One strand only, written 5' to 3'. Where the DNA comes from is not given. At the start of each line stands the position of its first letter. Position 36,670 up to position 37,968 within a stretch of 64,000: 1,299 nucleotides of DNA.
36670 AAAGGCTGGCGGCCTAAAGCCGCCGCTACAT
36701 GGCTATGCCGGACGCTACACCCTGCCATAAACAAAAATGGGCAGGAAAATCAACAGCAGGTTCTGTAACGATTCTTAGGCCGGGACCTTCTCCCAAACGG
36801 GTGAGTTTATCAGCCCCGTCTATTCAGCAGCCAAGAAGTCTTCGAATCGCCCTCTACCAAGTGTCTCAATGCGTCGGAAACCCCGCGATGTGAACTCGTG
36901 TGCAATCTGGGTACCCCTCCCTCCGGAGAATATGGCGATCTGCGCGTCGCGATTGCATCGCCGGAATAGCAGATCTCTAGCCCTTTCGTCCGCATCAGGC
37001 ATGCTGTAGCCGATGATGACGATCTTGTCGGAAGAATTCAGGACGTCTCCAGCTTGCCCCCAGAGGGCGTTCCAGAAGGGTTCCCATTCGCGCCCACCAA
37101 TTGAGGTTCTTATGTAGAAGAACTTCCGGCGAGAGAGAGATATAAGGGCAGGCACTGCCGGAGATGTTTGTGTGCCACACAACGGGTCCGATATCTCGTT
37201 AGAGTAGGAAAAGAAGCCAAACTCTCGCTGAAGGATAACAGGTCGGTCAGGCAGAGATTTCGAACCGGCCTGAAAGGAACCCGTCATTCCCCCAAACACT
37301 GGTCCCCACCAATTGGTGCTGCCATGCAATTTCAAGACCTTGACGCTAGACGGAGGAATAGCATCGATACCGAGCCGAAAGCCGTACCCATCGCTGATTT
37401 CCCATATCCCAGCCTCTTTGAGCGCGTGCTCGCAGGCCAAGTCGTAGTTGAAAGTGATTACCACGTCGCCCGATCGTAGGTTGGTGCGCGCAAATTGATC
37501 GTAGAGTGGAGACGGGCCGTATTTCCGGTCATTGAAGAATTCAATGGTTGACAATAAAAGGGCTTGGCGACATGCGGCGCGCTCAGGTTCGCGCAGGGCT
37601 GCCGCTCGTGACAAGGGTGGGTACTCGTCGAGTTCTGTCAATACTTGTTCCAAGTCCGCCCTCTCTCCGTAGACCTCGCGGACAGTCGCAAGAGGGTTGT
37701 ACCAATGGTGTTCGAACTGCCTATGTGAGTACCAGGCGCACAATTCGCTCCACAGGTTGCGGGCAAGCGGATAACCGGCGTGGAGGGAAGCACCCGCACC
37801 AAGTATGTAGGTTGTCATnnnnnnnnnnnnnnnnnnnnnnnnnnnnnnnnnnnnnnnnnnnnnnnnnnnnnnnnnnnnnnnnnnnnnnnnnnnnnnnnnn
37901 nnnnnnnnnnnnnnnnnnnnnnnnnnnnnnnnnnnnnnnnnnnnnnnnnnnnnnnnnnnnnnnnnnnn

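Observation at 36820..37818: Stand-alone SIR2_2 (TTNYD-motif) protein in a low-GC pocket beside the left repeat copy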

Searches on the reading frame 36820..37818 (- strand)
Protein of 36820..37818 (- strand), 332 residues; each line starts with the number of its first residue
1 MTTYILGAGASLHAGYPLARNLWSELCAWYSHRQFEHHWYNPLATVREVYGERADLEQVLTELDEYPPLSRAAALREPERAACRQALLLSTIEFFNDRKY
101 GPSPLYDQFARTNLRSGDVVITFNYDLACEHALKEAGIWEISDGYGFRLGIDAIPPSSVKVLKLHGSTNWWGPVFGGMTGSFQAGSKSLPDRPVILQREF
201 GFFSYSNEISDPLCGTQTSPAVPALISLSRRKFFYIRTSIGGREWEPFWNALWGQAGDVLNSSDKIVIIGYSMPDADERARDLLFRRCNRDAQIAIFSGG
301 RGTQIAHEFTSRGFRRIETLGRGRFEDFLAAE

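Call 3: search_protein_families(library=pfam, proteins=[window:36820-37818:-], max_evalue=1)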
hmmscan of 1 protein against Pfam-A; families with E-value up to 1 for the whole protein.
window:36820-37818:- (332 aa): 2 families
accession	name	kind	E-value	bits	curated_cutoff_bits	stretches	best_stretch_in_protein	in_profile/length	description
PF13289.12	SIR2_2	-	4.8e-05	23.9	24.5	1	119-191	2-54/141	SIR2-like domain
PF22233.2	PhyR_sigma-like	-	0.083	13.1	27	1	82-98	7-23/50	Response regulator PhyR, sigma-like domain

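Call 4: search_protein_families(library=padloc, proteins=[window:36820-37818:-], max_evalue=1)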
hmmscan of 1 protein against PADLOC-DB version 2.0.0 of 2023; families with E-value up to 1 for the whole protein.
window:36820-37818:- (332 aa): 12 families
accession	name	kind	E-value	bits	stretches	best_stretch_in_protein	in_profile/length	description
PDLC04087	SIR2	-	2.6e-08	31.1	1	3-171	20-197/343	-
PDLC04081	SIR2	-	1.5e-06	25.7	1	3-27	20-44/345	-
PDLC02408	Aga_SIR2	-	8.2e-05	19.9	1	101-170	130-203/343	Class II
PDLC04082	SIR2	-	0.00016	18.7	1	3-138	19-149/345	-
PDLC04096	SIR2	-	0.00019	19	1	120-171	25-85/230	-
PDLC02414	Aga_SIR2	-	0.00033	18.1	1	120-170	121-174/313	-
PDLC02186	SIR2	-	0.00076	16.6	1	5-64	33-92/412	-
PDLC04078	SIR2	-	0.0029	15.4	1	245-298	63-114/171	-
PDLC04084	SIR2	-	0.0031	14.8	1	118-138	180-200/414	-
PDLC05061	PDC-S65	-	0.0033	14.8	1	119-166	141-189/592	-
PDLC04093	SIR2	-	0.005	13.9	1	114-170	148-214/395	-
PDLC04076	SIR2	-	0.011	13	0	5-63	33-90/406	-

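Call 5: search_protein_families(library=ncbifam, proteins=[window:36820-37818:-], max_evalue=1)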
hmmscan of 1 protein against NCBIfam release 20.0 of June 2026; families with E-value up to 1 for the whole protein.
window:36820-37818:- (332 aa): 1 family
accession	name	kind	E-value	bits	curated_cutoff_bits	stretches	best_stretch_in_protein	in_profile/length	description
NF042942.1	SIR2_antiphage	equivalog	0.0094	15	500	0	5-32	27-54/392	SIR2 family anti-phage-associated protein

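Call 9: find_homologous_proteins(query=window:36820-37818:-, max_evalue=0.001)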
Query window:36820-37818:- (332 aa): 822 proteins with E <= 0.001 among 8000 candidates; the best 120 are listed.
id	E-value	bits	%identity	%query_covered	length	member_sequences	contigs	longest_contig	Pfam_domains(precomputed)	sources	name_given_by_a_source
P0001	1.9e-228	775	100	100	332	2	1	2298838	-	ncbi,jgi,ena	jgi:hypothetical protein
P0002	3.9e-122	426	59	99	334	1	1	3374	-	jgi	jgi:hypothetical protein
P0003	6.4e-118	412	58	100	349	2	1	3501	PF13289.13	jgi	-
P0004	1.5e-112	394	57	100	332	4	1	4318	-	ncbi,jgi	-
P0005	6.0e-112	392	55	99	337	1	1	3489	-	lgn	-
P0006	4.6e-110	386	55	99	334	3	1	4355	-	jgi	jgi:hypothetical protein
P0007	1.2e-107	378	55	100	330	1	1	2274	-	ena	-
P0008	3.9e-107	376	57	98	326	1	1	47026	-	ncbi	-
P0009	4.0e-107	376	54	100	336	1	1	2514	-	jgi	jgi:hypothetical protein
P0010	9.0e-107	375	54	100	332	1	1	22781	-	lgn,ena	-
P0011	1.7e-105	371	52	100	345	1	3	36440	-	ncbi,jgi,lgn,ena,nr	ncbi:MAG TPA: hypothetical protein VNJ12_14185 [Candidatus Dormibacteraeota bacterium]|nr:hypothetic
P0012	8.3e-104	365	54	100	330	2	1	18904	-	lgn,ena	-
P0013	3.6e-102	360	54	99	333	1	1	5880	-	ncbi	-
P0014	8.0e-101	356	50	99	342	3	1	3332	-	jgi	-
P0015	1.4e-100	355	53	99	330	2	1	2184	-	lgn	-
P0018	1.8e-99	351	52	99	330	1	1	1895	PF13289.13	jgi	jgi:hypothetical protein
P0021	1.0e-98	349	51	100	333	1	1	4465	PF13289.13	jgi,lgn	jgi:hypothetical protein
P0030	4.3e-92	327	51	99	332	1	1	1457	PF13289.13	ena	-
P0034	6.4e-91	323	49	99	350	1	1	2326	PF13289.13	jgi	jgi:hypothetical protein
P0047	2.5e-88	315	48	100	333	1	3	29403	PF13289.13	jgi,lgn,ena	jgi:hypothetical protein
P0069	1.5e-85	305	48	99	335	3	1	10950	PF13289.13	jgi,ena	jgi:hypothetical protein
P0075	2.6e-85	305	47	100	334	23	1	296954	-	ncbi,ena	-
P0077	6.0e-85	303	46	99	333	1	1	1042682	-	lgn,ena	-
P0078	6.9e-85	303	49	99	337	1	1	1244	PF13289.13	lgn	-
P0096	1.1e-82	296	47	100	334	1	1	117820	PF13289.13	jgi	jgi:hypothetical protein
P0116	1.0e-79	286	47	99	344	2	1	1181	PF13289.13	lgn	-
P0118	1.5e-79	286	46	99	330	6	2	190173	-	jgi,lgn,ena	jgi:hypothetical protein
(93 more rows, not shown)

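Call 11: find_encoding_contigs(protein=P0001, flank=8000, max_places=3)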
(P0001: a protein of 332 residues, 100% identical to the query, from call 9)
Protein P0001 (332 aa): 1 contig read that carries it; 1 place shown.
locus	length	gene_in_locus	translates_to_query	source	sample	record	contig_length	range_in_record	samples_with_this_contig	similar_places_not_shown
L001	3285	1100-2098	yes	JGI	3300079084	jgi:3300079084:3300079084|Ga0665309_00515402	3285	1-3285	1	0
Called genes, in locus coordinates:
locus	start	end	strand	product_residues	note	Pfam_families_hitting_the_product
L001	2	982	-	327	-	?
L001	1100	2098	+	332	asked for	-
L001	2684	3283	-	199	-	?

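Call 12: find_encoding_contigs(protein=P0008, flank=8000, max_places=2)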
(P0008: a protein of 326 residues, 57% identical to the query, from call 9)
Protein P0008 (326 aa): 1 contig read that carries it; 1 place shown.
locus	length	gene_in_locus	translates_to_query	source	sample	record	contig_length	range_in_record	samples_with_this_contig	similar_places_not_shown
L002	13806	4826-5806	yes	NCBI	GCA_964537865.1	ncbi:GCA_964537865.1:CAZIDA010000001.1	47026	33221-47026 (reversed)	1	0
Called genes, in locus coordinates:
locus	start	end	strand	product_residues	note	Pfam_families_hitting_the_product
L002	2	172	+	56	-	?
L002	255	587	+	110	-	PF00171:Aldedh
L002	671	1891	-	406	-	PF04455:Saccharop_dh_N, PF21571:ArgZ-like_C_1st, PF21570:ArgZ-like_C_2nd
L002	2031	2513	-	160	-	PF11412:DsbD_N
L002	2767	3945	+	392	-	PF02771:Acyl-CoA_dh_N, PF02770:Acyl-CoA_dh_M, PF00441:Acyl-CoA_dh_1, PF08028:Acyl-CoA_dh_2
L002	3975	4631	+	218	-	PF00730:HhH-GPD, PF00633:HHH (weak)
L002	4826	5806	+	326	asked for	-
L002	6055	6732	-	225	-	-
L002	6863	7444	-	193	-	-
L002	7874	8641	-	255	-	PF10502:Peptidase_S26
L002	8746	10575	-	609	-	PF06925:MGDG_synth, PF00534:Glycos_transf_1 (weak), PF13489:Methyltransf_23, PF01209:Ubie_methyltran, PF13649:Methyltransf_25, PF13847:Methyltransf_31, PF08241:Methyltransf_11, PF08242:Methyltransf_12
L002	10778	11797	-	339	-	PF04055:Radical_SAM, PF13353:Fer4_12 (weak)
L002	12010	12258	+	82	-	PF04014:MazE_antitoxin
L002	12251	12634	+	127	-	PF01850:PIN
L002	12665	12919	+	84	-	-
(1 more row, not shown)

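Call 13: find_encoding_contigs(protein=P0011, flank=8000, max_places=2)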
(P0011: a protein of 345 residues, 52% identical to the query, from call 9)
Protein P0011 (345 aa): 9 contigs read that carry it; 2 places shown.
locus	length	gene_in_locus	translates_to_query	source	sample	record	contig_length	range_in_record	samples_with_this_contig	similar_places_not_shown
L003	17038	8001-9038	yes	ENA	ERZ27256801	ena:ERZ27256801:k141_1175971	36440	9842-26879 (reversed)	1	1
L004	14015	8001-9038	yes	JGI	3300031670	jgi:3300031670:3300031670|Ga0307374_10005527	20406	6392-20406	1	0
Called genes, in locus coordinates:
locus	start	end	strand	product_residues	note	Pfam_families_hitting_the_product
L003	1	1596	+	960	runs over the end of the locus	PF00005:ABC_tran (faint), PF02463:SMC_N (faint), PF13191:AAA_16 (faint), PF13555:AAA_29 (faint), PF20703:nSTAND1 (faint), PF13304:AAA_21 (faint), PF17760:UvrA_inter, PF17755:UvrA_DNA-bind, +1 more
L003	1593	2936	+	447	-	-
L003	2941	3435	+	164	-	-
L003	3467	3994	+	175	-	-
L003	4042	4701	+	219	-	PF01863:YgjP-like (weak)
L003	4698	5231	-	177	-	PF13428:TPR_14 (faint), PF00515:TPR_1 (faint), PF07719:TPR_2 (faint), PF13174:TPR_6 (faint), PF13176:TPR_7 (faint), PF13371:TPR_9 (faint), PF13432:TPR_16, PF13414:TPR_11 (weak)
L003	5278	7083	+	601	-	PF01541:GIY-YIG, PF27096:UvrC_M, PF02151:UVR (weak), PF22920:UvrC_RNaseH, PF08459:UvrC_RNaseH_dom, PF12826:HHH_2 (weak), PF14520:HHH_5 (weak)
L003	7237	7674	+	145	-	-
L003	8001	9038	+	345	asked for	-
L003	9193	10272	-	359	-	PF08240:ADH_N, PF16912:Glu_dehyd_C, PF01488:Shikimate_DH (faint), PF00107:ADH_zinc_N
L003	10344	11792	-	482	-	PF00128:Alpha-amylase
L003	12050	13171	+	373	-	PF00578:AhpC-TSA, PF08534:Redoxin (weak), PF02630:SCO1-SenC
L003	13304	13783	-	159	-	PF07452:CHRD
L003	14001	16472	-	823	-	PF00676:E1_dh, PF02779:Transket_pyr, PF16870:OxoGdeHyase_C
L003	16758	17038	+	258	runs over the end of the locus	PF03743:TrbI (faint)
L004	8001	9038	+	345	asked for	-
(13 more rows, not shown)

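Call 14: find_encoding_contigs(protein=P0075, flank=7000, max_places=2)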
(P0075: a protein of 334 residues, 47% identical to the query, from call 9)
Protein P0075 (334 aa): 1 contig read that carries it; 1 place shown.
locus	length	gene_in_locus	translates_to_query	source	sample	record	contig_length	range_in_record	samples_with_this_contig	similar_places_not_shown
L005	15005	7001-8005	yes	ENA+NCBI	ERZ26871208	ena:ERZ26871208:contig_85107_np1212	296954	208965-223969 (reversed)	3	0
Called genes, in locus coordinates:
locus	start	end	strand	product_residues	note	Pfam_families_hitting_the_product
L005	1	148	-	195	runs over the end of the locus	PF09411:PagL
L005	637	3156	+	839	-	PF08206:OB_RNB, PF17876:CSD2, PF00773:RNB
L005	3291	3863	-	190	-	PF13436:Gly-zipper_OmpA (weak)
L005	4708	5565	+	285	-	-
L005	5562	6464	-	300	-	PF12760:Zn_ribbon_IS1595, PF12762:DDE_Tnp_IS1595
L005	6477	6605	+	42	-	-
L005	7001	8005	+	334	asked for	-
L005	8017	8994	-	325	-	-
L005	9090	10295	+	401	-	PF00266:Aminotran_5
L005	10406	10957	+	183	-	PF10027:DUF2269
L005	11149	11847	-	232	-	PF02678:Pirin, PF07883:Cupin_2, PF17954:Pirin_C_2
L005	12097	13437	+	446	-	PF00285:Citrate_synt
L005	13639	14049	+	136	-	-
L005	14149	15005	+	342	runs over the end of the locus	PF15902:Sortilin-Vps10 (faint), PF14870:PSII_BNR (weak), PF25852:DUF6242_C (faint), PF02012:BNR (faint)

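Call 15: find_encoding_contigs(protein=P0077, flank=7000, max_places=2)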
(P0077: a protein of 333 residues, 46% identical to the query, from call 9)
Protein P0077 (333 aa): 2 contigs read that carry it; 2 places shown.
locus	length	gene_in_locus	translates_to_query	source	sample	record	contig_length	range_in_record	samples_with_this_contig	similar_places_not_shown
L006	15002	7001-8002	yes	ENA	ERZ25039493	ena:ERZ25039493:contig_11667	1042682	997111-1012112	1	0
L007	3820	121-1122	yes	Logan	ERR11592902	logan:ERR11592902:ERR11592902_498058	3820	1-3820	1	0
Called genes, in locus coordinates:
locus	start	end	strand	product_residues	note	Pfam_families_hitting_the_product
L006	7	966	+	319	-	PF00763:THF_DHG_CYH, PF02882:THF_DHG_CYH_C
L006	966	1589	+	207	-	PF01121:CoaE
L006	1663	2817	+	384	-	PF00089:Trypsin, PF13365:Trypsin_2, PF00595:PDZ (faint), PF13180:PDZ_2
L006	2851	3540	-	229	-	PF04028:DUF374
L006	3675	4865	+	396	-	-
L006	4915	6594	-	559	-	PF00890:FAD_binding_2 (faint), PF01266:DAO (faint), PF01946:Thi4 (faint), PF21162:ETFQO_UQ-bd, PF05187:Fer4_ETF_QO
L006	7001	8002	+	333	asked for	-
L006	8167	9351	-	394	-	PF08867:FRG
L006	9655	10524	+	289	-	-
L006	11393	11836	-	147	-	PF00766:ETF_alpha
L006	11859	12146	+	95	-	-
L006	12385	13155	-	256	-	PF01012:ETF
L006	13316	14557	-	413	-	PF00109:ketoacyl-synt, PF02801:Ketoacyl-synt_C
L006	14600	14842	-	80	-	PF00550:PP-binding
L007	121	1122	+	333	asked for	-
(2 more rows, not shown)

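Call 16: find_encoding_contigs(protein=P0096, flank=7000, max_places=2)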
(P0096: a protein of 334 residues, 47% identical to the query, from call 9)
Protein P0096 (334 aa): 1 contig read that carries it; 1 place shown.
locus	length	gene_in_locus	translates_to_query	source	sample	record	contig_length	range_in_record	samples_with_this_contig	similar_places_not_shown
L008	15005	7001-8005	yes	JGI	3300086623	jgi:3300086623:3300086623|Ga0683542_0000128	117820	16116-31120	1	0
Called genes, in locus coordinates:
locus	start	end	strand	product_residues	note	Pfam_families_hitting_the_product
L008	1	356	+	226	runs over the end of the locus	-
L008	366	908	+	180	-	-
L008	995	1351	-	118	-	-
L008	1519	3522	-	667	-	PF01464:SLT, PF23577:LysM_RLK (faint), PF01476:LysM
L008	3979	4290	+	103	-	PF14384:BrnA_antitoxin (weak)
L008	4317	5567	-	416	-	PF01053:Cys_Met_Meta_PP, PF06838:Met_gamma_lyase, PF01212:Beta_elim_lyase (faint), PF03841:SelA (faint)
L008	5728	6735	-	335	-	-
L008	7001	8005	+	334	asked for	PF13289:SIR2_2 (faint)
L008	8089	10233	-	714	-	PF00009:GTP_EFTU, PF01926:MMR_HSR1 (faint), PF03144:GTP_EFTU_D2, PF22042:EF-G_D2, PF14492:EFG_III, PF03764:EFG_IV, PF00679:EFG_C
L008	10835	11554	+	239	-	-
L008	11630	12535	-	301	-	PF01112:Asparaginase_2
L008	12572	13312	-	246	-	-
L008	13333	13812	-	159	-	PF03449:GreA_GreB_N, PF01272:GreA_GreB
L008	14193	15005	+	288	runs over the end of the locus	PF01418:HTH_6 (weak), PF01380:SIS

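Call 17: find_encoding_contigs(protein=P0118, flank=7000, max_places=2)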
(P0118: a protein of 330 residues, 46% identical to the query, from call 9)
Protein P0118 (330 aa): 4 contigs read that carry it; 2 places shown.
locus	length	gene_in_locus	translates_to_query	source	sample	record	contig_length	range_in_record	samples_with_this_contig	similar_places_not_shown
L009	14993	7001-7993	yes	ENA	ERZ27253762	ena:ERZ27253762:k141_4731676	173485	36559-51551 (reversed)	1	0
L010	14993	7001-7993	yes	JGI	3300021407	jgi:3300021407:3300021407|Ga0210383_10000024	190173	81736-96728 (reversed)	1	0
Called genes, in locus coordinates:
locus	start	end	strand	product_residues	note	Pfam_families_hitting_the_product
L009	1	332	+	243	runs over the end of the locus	-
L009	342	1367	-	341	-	-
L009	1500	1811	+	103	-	PF00216:Bac_DNA_binding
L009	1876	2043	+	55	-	-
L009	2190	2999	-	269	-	PF13676:TIR_2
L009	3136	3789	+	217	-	-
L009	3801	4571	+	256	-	PF27235:AF_1680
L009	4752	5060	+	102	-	-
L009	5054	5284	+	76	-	-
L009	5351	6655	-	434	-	-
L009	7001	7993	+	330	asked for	-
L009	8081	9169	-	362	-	-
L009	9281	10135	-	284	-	-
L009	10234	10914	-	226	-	-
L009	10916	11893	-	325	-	-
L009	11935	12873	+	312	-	-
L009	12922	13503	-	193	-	-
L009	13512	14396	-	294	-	-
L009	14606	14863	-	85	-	-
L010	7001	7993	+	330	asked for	-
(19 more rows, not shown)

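Call 21: search_solved_structures(query=A1, max_evalue=1, show_alignments=3)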
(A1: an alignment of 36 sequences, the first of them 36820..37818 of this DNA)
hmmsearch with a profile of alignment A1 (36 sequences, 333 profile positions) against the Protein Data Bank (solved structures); distinct sequences matched with E-value up to 1: 3.
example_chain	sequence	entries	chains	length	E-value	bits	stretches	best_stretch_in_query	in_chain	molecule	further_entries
8w9l_A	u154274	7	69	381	0.00053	22.6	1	56-172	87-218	SIR2-like domain-containing protein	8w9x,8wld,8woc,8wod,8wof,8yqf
3myf_A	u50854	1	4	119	0.14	14.7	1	9-65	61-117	Sensor protein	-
6bzh_A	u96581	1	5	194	0.88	12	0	10-93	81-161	Probable ATP-dependent RNA helicase DDX58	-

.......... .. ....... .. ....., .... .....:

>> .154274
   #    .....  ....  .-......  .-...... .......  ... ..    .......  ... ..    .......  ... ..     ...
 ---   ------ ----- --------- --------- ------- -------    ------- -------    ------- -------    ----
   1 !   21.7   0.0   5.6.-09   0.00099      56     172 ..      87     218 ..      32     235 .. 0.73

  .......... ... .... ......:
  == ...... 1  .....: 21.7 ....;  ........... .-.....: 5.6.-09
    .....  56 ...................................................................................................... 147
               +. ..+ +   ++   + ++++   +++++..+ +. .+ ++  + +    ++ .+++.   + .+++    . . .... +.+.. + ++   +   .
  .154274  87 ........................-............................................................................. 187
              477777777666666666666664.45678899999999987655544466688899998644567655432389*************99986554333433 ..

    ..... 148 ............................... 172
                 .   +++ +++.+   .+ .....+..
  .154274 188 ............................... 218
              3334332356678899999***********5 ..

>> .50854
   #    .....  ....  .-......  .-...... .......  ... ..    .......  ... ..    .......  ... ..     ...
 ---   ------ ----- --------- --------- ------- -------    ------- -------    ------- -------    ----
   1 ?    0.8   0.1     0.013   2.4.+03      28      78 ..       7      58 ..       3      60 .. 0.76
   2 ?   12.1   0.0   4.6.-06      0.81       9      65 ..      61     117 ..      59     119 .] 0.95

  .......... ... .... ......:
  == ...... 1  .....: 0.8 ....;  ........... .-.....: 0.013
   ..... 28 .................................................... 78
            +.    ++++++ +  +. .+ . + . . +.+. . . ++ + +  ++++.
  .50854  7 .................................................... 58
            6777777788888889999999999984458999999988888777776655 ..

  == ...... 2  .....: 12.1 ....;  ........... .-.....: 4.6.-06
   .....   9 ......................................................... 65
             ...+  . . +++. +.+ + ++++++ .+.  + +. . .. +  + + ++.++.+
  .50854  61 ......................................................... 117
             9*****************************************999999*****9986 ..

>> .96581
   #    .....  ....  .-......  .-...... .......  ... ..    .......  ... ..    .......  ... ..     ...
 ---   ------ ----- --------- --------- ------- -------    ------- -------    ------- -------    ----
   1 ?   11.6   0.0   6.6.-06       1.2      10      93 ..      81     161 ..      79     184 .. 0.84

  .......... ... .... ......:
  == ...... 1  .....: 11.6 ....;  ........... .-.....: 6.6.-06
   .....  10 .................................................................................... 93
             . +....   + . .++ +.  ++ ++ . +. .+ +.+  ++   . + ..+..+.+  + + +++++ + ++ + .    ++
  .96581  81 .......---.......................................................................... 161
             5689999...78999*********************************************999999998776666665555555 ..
